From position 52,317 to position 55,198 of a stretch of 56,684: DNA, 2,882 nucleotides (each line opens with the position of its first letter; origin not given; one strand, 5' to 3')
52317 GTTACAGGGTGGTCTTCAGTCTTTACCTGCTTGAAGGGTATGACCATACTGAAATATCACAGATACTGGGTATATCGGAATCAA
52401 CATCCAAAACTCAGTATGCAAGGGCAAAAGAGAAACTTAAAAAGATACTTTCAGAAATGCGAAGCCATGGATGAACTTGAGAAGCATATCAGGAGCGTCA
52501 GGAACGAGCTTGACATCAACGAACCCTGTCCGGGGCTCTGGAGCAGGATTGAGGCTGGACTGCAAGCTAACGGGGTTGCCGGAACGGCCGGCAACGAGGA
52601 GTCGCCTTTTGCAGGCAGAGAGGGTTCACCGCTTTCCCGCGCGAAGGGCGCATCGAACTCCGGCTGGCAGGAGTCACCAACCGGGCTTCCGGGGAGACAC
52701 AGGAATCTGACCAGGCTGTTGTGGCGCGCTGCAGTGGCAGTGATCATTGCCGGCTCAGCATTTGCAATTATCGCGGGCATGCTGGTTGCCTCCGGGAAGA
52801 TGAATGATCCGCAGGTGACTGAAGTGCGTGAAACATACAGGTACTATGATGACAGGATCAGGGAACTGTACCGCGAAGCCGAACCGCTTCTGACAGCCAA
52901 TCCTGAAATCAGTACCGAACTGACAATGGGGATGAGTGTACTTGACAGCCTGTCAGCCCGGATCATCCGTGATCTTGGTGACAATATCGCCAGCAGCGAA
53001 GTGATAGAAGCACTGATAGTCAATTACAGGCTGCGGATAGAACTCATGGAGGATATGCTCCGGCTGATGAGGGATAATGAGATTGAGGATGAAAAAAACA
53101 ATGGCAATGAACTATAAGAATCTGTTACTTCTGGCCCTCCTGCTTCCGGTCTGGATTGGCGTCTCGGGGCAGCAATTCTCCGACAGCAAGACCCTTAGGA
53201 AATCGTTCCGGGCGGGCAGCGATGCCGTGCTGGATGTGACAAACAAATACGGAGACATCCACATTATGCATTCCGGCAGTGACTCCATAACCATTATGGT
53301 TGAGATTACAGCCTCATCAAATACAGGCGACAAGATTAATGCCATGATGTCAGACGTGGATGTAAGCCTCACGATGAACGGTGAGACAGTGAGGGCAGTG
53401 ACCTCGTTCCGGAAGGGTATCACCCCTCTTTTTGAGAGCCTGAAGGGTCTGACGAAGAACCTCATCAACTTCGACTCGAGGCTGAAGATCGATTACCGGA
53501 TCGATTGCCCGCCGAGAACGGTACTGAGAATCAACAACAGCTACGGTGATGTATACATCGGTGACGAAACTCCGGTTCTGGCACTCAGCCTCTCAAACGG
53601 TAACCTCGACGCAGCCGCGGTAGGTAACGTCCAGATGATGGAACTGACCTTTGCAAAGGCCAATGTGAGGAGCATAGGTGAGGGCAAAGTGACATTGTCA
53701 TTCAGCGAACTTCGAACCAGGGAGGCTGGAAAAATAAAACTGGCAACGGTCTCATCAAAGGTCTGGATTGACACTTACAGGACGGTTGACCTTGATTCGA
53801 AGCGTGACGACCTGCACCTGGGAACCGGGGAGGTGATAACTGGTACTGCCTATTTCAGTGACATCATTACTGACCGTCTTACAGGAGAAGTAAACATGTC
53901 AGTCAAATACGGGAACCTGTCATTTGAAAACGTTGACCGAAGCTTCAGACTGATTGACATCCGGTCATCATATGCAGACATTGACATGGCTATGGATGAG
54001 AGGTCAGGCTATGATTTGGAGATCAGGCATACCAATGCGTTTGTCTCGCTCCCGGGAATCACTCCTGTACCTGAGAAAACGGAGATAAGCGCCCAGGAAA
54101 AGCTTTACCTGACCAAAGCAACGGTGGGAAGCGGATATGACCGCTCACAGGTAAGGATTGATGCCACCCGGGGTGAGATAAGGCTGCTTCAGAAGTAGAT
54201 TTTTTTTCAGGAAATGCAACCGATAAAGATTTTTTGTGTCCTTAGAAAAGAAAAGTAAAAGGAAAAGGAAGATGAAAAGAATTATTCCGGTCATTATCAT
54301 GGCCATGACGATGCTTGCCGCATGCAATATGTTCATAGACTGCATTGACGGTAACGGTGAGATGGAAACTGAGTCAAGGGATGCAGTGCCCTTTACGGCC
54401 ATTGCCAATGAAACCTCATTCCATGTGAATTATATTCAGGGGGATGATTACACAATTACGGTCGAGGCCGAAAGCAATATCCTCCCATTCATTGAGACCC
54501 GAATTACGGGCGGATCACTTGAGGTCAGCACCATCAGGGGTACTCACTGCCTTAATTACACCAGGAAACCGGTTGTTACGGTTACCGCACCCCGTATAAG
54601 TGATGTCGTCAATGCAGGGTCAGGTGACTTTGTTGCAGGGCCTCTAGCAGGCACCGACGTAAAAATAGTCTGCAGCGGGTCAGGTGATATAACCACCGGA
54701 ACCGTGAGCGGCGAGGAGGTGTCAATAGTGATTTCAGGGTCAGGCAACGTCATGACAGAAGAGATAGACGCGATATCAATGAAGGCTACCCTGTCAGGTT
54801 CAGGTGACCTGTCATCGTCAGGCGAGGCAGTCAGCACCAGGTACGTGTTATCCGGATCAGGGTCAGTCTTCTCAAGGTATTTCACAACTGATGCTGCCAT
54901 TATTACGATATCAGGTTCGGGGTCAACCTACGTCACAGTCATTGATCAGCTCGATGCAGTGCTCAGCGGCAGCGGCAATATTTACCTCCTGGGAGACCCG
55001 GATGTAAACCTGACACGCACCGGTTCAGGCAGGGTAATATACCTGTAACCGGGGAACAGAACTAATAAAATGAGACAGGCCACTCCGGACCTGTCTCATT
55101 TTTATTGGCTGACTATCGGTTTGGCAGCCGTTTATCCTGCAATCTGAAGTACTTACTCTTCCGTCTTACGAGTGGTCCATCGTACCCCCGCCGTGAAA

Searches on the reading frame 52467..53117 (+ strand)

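Call 84: search_protein_families(library=pfam, proteins=[window:52467-53117:+], max_evalue=0.001)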
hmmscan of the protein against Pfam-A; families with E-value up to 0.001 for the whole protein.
window:52467-53117:+ (216 aa): 1 family
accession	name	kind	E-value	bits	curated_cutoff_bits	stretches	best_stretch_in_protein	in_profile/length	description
PF06103.16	DUF948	-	0.00028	21.5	37.2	1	90-175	1-85/89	Bacterial protein of unknown function (DUF948)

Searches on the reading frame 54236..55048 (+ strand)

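Call 84: search_protein_families(library=pfam, proteins=[window:54236-55048:+], max_evalue=0.001)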
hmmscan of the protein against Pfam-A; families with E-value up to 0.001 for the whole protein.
window:54236-55048:+ (270 aa): 1 family
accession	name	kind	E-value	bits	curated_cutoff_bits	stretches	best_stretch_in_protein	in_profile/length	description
PF10988.14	DUF2807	-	1.2e-35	123.3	24.2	1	52-255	1-181/181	Putative auto-transporter adhesin, head GIN domain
